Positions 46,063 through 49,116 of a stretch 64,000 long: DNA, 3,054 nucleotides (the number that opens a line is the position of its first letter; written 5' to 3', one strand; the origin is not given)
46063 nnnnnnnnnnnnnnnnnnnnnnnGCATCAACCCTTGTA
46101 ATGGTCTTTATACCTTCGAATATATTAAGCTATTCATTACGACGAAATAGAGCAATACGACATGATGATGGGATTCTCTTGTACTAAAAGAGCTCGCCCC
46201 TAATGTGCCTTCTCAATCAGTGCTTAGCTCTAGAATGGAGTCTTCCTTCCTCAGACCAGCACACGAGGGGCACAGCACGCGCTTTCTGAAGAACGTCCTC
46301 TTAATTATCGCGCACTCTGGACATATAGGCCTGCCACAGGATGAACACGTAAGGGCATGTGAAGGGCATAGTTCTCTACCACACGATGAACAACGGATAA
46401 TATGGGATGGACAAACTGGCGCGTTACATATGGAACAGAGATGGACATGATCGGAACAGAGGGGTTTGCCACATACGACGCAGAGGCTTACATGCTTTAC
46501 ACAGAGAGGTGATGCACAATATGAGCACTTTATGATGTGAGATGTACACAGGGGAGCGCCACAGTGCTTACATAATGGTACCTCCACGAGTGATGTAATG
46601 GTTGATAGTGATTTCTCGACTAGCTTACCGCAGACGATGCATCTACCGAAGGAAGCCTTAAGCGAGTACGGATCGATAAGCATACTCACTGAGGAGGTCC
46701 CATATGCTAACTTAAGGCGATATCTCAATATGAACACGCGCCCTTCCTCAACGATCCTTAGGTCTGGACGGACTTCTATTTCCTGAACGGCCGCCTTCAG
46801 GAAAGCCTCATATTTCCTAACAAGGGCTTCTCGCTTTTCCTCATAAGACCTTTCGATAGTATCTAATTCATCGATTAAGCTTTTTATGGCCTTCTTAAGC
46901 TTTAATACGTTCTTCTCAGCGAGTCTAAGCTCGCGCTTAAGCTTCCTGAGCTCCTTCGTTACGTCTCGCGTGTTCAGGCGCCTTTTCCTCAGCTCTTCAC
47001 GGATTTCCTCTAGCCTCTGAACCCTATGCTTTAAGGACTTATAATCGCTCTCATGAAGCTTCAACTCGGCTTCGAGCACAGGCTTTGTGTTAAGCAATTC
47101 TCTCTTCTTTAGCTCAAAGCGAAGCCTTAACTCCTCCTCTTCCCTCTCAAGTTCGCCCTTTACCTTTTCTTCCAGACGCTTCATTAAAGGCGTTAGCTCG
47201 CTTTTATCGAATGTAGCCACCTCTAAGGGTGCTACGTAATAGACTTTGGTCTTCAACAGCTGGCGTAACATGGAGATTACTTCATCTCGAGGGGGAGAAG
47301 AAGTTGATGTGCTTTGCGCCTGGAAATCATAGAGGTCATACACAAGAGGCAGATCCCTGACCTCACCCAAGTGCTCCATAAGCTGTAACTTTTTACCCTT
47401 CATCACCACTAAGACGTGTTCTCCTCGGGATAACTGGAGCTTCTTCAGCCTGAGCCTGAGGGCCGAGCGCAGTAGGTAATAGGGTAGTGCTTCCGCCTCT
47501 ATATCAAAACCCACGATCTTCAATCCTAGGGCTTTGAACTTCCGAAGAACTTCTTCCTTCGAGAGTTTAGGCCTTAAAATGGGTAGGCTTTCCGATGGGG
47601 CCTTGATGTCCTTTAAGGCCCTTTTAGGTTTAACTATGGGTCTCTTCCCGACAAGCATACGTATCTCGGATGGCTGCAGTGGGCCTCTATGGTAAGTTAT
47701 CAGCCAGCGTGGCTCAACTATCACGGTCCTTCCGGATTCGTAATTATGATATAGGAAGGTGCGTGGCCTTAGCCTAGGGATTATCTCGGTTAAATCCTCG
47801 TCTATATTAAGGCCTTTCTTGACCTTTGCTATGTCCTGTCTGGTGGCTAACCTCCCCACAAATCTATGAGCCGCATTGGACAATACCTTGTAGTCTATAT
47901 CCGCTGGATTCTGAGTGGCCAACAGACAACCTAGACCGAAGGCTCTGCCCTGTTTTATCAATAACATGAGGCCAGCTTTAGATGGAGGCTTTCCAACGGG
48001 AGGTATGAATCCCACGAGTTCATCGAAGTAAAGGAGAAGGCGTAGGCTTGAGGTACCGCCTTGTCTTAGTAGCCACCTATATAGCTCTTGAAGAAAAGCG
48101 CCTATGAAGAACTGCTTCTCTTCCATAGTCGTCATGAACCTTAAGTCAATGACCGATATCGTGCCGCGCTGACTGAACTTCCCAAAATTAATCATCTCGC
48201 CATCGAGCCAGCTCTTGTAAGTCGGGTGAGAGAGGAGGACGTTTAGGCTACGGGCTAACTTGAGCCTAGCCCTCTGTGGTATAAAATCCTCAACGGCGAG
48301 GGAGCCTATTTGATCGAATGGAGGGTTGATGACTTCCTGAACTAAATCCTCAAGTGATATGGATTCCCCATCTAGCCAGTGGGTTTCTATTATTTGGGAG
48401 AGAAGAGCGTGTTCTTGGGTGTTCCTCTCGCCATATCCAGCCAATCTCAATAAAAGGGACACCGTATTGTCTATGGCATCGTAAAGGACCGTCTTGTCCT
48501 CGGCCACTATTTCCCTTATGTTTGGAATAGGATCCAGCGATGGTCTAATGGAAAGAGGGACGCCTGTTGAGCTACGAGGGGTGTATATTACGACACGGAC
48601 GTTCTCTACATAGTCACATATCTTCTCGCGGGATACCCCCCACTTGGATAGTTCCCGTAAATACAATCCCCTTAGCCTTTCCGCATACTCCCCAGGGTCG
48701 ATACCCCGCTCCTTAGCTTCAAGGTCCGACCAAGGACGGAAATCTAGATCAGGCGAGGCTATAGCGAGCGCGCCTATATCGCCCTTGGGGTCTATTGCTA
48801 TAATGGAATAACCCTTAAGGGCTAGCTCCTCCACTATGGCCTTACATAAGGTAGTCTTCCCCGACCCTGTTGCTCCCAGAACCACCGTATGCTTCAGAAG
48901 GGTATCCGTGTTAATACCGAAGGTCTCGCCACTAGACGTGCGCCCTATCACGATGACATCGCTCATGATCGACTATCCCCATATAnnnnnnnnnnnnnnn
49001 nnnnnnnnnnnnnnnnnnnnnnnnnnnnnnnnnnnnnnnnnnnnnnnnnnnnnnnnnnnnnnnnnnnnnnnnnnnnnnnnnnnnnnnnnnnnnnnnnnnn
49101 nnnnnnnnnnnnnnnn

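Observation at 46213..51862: Two-gene module: tetrabrachion-like coiled-coil surface glycoprotein followed by a HerA/DUF853-like ATPase with coiled coil and Cys3His repeat array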

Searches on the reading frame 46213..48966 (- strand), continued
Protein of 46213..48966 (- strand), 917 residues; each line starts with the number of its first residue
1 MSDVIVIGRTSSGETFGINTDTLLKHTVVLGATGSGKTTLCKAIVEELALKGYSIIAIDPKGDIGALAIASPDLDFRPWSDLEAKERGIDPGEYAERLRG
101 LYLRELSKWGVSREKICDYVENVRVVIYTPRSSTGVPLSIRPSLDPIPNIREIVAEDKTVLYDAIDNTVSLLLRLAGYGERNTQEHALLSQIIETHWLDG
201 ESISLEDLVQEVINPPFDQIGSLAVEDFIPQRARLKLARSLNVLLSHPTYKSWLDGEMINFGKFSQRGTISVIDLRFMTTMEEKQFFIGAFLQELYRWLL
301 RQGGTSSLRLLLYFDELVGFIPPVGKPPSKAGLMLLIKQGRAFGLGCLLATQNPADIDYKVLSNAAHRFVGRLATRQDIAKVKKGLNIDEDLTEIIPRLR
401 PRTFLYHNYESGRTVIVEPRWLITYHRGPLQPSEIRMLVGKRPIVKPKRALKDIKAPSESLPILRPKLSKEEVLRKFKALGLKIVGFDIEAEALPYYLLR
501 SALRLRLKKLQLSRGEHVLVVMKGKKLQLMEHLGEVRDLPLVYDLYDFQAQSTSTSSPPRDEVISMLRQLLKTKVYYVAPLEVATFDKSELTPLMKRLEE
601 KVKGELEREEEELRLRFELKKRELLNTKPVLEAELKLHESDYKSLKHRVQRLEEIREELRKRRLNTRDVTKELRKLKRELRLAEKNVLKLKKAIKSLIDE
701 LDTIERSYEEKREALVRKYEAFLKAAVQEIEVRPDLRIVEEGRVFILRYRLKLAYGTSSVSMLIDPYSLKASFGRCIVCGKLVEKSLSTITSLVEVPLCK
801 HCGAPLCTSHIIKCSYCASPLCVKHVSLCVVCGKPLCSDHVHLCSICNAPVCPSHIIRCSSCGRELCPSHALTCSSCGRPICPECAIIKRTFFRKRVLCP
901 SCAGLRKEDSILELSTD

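Call 100: search_protein_families(library=pfam, proteins=[L010:444-5879:-, L010:10310-12754:+, L010:9211-9570:-, L010:12766-13314:+, L012:8715-10643:+], max_evalue=0.001)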
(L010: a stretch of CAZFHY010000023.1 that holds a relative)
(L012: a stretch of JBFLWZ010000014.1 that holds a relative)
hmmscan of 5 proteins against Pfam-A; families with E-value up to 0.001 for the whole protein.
L010:444-5879:- (1811 aa): 1 family
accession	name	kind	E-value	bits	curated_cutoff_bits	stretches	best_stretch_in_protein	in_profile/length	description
PF04122.17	CW_binding_2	-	1.1e-14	55.1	24.9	1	669-738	18-73/73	Cell wall binding domain 2 (CWB2)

L010:10310-12754:+ (814 aa): 4 families
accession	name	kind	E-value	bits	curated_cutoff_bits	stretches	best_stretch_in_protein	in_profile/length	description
PF00092.34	VWA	-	3e-18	67.1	23.8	1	300-462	1-172/174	von Willebrand factor type A domain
PF13519.12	VWA_2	-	7.6e-12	46.2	27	1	301-398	1-106/107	von Willebrand factor type A domain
PF13768.12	VWA_3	-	1.5e-11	45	27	1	300-450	2-154/155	von Willebrand factor type A domain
PF05124.17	S_layer_C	-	0.00028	21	23.9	1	650-807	83-172/177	S-layer like family, outer domain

L010:9211-9570:- (119 aa): 0 families

L010:12766-13314:+ (182 aa): 0 families

L012:8715-10643:+ (642 aa): 9 families
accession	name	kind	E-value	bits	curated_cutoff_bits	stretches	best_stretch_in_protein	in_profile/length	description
PF13620.12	CarboxypepD_reg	-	1.3e-40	138.1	32.3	4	226-307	1-78/82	Carboxypeptidase regulatory-like domain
PF13715.12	CarbopepD_reg_2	-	1.2e-19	70.5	32.2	1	227-309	1-75/88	CarboxypepD_reg-like domain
PF02369.22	Big_1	-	3.2e-13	50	34.9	1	223-267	17-63/93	Bacterial Ig-like domain (group 1)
PF15976.11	CooC_C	-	6.6e-09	36.1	29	0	107-153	13-55/93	CS1-pili formation C-terminal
PF00775.27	Dioxygenase_C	-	1.1e-06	28.7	27.3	0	112-130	31-49/182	Dioxygenase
PF08400.16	phage_tail_N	-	1.9e-05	25.2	26.6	0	313-377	4-61/134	Prophage tail fibre N-terminal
PF16371.11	MetallophosN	-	0.00011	22.8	35.6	0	229-284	1-48/77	N terminal of Calcineurin-like phosphoesterase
PF25020.1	TTR_TEN1-4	-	0.00015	22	27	0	109-150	5-46/86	Teneurin TTR-like domain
PF10670.15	DUF4198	-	0.00093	19.8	34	0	307-366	142-194/209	Domain of unknown function (DUF4198)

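Call 106: search_protein_families(library=pfam, proteins=[L022:1975-4110:+, L048:3780-5837:+, L040:1215-3332:+, L066:8405-11692:+, L059:4668-5882:+, L038:8312-9577:+, L053:4796-5896:+, L061:1661-2737:+], max_evalue=0.001)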
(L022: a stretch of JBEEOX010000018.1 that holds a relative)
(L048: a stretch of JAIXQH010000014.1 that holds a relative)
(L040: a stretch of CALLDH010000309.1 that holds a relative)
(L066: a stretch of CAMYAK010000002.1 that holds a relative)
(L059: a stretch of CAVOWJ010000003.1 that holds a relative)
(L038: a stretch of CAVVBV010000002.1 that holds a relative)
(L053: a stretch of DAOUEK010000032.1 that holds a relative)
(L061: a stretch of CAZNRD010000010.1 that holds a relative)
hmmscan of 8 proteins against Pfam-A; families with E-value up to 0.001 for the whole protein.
L022:1975-4110:+ (711 aa): 2 families
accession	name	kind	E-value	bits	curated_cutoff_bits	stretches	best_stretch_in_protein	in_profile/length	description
PF00905.27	Transpeptidase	-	1.5e-61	208.6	22.1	1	270-596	1-296/299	Penicillin binding protein transpeptidase domain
PF03717.20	PBP_dimer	-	1.8e-24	87.6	24.4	1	57-235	1-178/180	Penicillin-binding Protein dimerisation domain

L048:3780-5837:+ (685 aa): 6 families
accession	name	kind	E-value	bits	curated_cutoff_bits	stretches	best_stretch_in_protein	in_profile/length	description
PF00041.27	fn3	-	2.3e-28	98.6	25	3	237-318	2-80/84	Fibronectin type III domain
PF00160.26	Pro_isomerase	-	7.5e-28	98.2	21.7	1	449-587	4-143/159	Cyclophilin type peptidyl-prolyl cis-trans isomerase/CLD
PF25059.1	FN3_DSCAM-DSCAML_C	-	4.8e-06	27.2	39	0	153-213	11-69/89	DSCAM/DSCAML C-terminal Fn3-like domain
PF16656.11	Pur_ac_phosph_N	-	1e-05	26.4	30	0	161-213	30-87/93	Purple acid Phosphatase, N-terminal domain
PF05345.18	He_PIG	-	2.2e-05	25.3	24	1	339-403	17-92/96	Putative Ig domain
PF21605.3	CRLF2-like_D2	-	6.9e-05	23.3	27.3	0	137-228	3-88/94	Cytokine receptor-like factor 2-like, D2 domain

L040:1215-3332:+ (705 aa): 13 families
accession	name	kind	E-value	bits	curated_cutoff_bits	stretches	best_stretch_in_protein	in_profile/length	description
PF07719.23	TPR_2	-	1e-19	69.4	27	1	432-463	3-34/34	Tetratricopeptide repeat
PF00515.34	TPR_1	-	4.1e-12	45.8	27.8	1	432-463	3-34/34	Tetratricopeptide repeat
PF13432.12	TPR_16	-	1.7e-11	44.8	32.7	1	403-463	3-64/65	Tetratricopeptide repeat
PF13181.12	TPR_8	-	2.1e-09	37.2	25.7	0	432-462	3-33/34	Tetratricopeptide repeat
PF13428.12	TPR_14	-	3.5e-08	33.8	23.5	1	430-466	1-37/44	Tetratricopeptide repeat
PF13424.12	TPR_12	-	1e-06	29.3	30.1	0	404-461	10-76/77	Tetratricopeptide repeat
PF13176.12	TPR_7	-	4.6e-06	26.7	27.9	0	432-463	1-32/36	Tetratricopeptide repeat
PF13371.12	TPR_9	-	2.9e-05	24.4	35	0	429-466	28-65/73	Tetratricopeptide repeat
PF13374.12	TPR_10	-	4e-05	23.9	27.5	0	432-459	4-31/42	Tetratricopeptide repeat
PF13174.12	TPR_6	-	0.0001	23.2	26.3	0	401-429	4-32/33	Tetratricopeptide repeat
PF14559.12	TPR_19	-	0.00017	22.3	25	1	410-470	4-65/68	Tetratricopeptide repeat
PF13431.12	TPR_17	-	0.00019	21.9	24.4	0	420-451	2-34/34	Tetratricopeptide repeat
PF13429.12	TPR_15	-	0.00074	19.5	26.2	0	429-466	145-182/280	Tetratricopeptide repeat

L066:8405-11692:+ (1095 aa): 2 families
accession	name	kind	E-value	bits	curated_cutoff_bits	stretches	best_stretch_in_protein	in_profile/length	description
PF04122.17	CW_binding_2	-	1.1e-60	202.5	24.9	3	1004-1090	1-72/73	Cell wall binding domain 2 (CWB2)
PF02415.23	Chlam_PMP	-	4e-29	97.9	20.6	1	375-393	1-19/19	Chlamydia polymorphic membrane protein (Chlamydia_PMP) repeat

L059:4668-5882:+ (404 aa): 1 family
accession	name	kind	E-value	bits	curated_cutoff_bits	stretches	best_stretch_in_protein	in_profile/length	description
PF13449.12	Phytase-like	-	7.7e-52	177.4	27.6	1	61-368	1-284/284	Esterase-like activity of phytase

L038:8312-9577:+ (421 aa): 2 families
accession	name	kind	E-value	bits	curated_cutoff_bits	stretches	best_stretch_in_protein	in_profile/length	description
PF08534.16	Redoxin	-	1.2e-11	45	26.6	1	263-394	8-136/148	Redoxin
PF00578.27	AhpC-TSA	-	1.5e-09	38.3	26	1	263-388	7-123/124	AhpC/TSA family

L053:4796-5896:+ (366 aa): 4 families
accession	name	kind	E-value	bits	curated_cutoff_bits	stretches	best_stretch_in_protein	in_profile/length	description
PF13091.12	PLDc_2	-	4e-53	179.2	27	2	79-198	2-131/132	PLD-like domain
PF07894.18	SACK1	-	1.3e-11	45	21.4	1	307-364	216-272/274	Scaffolding anchor of CK1 domain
PF00614.28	PLDc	-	1.8e-05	25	21.9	0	306-331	1-26/28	Phospholipase D Active site motif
PF11495.14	Regulator_TrmB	-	4.6e-05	23.2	22.2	1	79-165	16-97/233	Archaeal transcriptional regulator TrmB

L061:1661-2737:+ (358 aa): 5 families
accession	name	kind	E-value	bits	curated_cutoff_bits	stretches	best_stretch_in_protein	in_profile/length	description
PF13091.12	PLDc_2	-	1.2e-55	187.4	27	2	232-353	2-131/132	PLD-like domain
PF07894.18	SACK1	-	2.2e-15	57.4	21.4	1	207-356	102-271/274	Scaffolding anchor of CK1 domain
PF11495.14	Regulator_TrmB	-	1e-07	31.9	22.2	1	70-125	14-67/233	Archaeal transcriptional regulator TrmB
PF00614.28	PLDc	-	1.3e-07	31.8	21.9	0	301-324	3-26/28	Phospholipase D Active site motif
PF24217.1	DUF7436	-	0.0002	21.7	34.2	0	255-358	51-151/153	Family of unknown function (DUF7436)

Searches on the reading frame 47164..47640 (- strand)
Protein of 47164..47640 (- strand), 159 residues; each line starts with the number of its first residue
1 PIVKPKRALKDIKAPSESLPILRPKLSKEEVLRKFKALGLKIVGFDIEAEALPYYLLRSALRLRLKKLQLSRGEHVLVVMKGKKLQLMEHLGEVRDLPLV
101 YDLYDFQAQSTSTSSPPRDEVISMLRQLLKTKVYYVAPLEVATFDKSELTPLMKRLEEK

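Call 74: search_protein_families(library=pfam, proteins=[window:47164-47640:-], max_evalue=10)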
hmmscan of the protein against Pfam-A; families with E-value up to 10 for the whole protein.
seq(159 aa): 0 families
